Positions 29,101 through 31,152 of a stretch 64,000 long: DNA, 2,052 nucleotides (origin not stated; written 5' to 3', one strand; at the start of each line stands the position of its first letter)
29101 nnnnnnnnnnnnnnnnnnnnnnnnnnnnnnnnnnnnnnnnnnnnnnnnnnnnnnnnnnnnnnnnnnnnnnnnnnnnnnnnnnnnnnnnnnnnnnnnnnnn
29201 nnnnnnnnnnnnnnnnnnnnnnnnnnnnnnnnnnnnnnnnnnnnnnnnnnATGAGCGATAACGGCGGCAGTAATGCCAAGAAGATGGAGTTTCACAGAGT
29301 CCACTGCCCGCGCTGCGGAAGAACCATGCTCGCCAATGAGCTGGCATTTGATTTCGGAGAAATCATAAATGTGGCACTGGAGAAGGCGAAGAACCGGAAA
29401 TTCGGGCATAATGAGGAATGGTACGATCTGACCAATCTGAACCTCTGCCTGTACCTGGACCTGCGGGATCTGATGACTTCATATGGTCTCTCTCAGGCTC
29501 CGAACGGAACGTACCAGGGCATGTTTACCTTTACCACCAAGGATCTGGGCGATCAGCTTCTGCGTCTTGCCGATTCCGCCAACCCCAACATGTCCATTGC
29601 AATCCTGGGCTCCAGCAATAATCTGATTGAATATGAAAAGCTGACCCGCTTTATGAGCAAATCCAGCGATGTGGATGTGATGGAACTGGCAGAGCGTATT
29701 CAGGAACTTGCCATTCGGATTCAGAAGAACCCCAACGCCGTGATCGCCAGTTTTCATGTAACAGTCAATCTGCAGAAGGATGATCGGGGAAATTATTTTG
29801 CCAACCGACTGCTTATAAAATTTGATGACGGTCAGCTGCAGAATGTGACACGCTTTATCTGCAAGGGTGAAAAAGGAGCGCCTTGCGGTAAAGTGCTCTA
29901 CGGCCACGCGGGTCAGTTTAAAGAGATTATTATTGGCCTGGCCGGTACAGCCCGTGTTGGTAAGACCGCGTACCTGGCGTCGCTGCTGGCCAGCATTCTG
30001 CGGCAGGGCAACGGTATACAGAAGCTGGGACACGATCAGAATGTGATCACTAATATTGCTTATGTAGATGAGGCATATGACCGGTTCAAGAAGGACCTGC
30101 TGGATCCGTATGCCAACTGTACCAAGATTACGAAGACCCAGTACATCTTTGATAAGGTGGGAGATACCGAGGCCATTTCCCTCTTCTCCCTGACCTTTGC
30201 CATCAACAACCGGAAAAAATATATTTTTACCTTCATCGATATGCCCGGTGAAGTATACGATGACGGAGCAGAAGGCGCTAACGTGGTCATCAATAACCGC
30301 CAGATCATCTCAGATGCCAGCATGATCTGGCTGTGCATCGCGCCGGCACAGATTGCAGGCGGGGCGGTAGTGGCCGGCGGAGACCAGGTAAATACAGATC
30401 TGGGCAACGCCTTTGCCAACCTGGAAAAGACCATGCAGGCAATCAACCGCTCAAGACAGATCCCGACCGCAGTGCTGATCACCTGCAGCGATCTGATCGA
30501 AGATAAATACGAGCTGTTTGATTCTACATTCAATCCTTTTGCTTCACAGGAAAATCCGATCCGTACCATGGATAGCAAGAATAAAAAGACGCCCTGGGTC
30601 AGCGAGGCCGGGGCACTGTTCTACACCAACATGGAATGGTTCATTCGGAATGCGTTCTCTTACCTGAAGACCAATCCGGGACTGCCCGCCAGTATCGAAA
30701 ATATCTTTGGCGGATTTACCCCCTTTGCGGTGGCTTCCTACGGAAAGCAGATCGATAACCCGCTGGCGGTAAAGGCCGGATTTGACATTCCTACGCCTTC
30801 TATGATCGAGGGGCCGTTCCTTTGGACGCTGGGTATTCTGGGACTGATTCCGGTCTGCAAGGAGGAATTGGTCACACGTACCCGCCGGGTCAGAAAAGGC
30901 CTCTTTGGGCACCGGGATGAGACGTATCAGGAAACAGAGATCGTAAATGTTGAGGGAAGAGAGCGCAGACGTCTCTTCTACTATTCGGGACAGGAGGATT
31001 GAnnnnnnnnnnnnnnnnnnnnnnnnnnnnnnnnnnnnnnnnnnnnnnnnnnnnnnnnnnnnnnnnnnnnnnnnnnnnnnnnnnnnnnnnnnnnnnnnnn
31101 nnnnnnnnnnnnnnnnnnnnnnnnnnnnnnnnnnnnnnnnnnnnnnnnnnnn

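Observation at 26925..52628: Recurring acidic-aromatic short linear motif at termini or linkers of at least five cluster proteins plus the outlying transglutaminase paralog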

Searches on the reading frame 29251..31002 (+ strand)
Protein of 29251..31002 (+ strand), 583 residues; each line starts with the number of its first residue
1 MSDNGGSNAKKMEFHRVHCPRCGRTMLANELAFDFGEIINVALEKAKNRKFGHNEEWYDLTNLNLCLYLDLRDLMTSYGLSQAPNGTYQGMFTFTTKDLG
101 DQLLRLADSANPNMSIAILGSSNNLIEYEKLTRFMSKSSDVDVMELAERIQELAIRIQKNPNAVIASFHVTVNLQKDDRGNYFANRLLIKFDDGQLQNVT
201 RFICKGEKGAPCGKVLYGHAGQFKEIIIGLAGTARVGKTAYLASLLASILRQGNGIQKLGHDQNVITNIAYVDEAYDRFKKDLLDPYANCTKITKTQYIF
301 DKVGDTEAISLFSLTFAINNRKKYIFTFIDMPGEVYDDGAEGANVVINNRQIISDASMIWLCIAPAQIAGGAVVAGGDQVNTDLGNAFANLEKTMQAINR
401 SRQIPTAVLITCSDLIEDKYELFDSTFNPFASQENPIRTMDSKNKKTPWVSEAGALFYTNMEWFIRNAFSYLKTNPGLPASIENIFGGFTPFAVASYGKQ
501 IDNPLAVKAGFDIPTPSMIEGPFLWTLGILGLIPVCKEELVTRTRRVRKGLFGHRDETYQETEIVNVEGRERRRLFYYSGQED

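Call 4: search_protein_families(library=pfam, max_evalue=0.01, proteins=[window:29251-31002:+])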
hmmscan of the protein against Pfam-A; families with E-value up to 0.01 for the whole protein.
window:29251-31002:+ (583 aa): 2 families
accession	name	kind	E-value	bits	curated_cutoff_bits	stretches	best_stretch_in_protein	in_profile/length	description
PF19993.5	DO-GTPase2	-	3.3e-06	27.4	27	0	305-372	69-136/226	Double-GTPase 2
PF13173.12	AAA_14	-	0.00081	19.8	27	0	227-320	4-88/129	AAA domain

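Call 15: search_protein_families(library=padloc, max_evalue=0.001, proteins=[window:29251-31002:+])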
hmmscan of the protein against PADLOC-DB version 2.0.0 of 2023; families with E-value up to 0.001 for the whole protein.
window:29251-31002:+ (583 aa): 0 families
